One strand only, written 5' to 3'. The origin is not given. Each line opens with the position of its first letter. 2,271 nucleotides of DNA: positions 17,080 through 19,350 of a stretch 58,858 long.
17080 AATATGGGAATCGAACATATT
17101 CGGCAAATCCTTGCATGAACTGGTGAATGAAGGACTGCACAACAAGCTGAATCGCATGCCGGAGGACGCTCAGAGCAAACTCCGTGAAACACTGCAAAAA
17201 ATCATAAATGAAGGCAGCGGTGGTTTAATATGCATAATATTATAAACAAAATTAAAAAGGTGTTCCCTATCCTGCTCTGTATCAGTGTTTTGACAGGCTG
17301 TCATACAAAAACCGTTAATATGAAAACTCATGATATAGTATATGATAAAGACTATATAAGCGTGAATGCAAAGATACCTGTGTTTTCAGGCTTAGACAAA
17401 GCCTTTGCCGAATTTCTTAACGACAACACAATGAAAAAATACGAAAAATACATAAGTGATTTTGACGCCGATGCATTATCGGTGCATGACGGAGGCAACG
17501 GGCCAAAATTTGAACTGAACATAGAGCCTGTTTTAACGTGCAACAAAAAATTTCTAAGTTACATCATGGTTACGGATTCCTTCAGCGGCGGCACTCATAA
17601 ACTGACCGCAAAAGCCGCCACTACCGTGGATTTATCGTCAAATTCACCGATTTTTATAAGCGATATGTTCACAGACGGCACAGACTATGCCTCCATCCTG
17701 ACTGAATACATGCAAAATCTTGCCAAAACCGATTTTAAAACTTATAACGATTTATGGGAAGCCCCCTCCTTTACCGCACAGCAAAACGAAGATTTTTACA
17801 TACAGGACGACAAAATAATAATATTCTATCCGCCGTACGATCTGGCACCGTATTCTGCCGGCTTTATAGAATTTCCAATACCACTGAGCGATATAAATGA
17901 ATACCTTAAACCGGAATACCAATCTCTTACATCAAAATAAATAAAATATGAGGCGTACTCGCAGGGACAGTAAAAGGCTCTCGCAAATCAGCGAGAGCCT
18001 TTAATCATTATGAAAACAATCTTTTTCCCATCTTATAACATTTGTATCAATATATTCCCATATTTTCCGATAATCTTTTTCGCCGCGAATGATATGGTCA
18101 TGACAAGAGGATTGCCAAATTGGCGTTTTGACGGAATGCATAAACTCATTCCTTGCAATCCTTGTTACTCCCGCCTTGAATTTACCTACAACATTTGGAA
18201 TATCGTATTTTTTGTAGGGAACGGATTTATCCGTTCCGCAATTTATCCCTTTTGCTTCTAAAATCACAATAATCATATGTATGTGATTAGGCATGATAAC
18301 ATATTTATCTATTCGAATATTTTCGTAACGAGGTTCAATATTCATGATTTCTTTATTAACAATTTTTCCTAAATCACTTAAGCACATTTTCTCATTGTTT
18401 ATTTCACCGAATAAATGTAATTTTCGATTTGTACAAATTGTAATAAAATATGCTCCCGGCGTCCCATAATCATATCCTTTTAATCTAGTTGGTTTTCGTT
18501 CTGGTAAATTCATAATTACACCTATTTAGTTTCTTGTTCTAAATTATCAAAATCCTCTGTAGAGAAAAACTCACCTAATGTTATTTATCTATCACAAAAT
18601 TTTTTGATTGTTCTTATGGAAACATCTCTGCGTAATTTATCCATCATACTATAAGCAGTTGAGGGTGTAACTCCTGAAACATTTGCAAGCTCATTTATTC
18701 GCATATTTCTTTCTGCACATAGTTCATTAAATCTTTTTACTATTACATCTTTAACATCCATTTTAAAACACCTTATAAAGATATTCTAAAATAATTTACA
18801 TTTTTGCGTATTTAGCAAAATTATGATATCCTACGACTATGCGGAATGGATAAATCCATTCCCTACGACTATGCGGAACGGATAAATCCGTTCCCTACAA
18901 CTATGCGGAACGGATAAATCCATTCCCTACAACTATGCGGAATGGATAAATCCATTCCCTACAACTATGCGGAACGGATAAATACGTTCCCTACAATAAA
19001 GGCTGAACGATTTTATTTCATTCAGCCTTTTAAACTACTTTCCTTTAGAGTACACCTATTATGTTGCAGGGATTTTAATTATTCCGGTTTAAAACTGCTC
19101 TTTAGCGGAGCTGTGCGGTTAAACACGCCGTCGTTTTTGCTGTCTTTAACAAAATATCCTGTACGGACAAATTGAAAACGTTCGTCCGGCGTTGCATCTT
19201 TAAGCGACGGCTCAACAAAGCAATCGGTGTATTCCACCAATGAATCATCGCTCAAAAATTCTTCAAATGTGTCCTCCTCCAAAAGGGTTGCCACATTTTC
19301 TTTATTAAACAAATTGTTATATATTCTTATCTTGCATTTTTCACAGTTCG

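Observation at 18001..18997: HTH plus RAYT-like Y1 transposase operon preceded by five tandem GTAG-hairpin REP units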

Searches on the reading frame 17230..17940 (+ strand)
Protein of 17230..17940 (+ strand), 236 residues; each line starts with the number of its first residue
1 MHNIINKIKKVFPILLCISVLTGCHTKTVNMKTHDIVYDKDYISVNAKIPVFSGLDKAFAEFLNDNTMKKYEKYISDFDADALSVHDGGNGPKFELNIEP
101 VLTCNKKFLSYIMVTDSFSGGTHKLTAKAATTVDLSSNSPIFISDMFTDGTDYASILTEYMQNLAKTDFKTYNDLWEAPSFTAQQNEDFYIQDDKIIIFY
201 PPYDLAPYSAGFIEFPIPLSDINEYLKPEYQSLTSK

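Call 5: search_protein_families(library=pfam, proteins=[window:17230-17940:+], max_evalue=0.1)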
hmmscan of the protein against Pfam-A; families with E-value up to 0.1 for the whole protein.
window:17230-17940:+ (236 aa): 3 families
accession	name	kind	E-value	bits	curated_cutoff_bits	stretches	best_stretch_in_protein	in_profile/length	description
PF11738.13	DUF3298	-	1.4e-16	61.6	24.1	1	144-220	1-84/84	Protein of unknown function (DUF3298)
PF13739.11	PdaC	-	4.1e-09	37.9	29.1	1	37-123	2-92/95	Deacetylase PdaC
PF01881.21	Cas_Cas6_C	-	0.033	15.4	23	0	52-92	36-63/125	CRISPR associated protein Cas6, C-terminal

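Call 6: search_protein_families(library=ncbifam, proteins=[window:17230-17940:+], max_evalue=0.1)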
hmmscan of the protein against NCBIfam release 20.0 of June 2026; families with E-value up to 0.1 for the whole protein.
window:17230-17940:+ (236 aa): 3 families
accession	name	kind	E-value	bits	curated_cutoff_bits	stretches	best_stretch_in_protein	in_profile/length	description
NF052658.1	RsiV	equivalog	2e-13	50.4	250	1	34-226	80-280/286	anti-sigma-V factor RsiV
NF043047.1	EstaseRv3036c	equivalog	0.00027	20.4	200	1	120-223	124-227/231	esterase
NF009388.0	PRK12747.1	equivalog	0.09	12.3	376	0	42-79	180-216/252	short chain dehydrogenase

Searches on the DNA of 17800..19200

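Call 47: search_rna_families(source=window, start=17800, end=19200, threshold=evalue, max_evalue=1)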
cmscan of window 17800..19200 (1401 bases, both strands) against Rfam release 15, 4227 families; matches with E-value up to 1: 1.
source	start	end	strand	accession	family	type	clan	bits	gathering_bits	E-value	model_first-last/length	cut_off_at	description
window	18754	18956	-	RF01582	RUF4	Gene; sRNA;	-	30.8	55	0.0011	1-277/277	no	RNA of unknown function RUF4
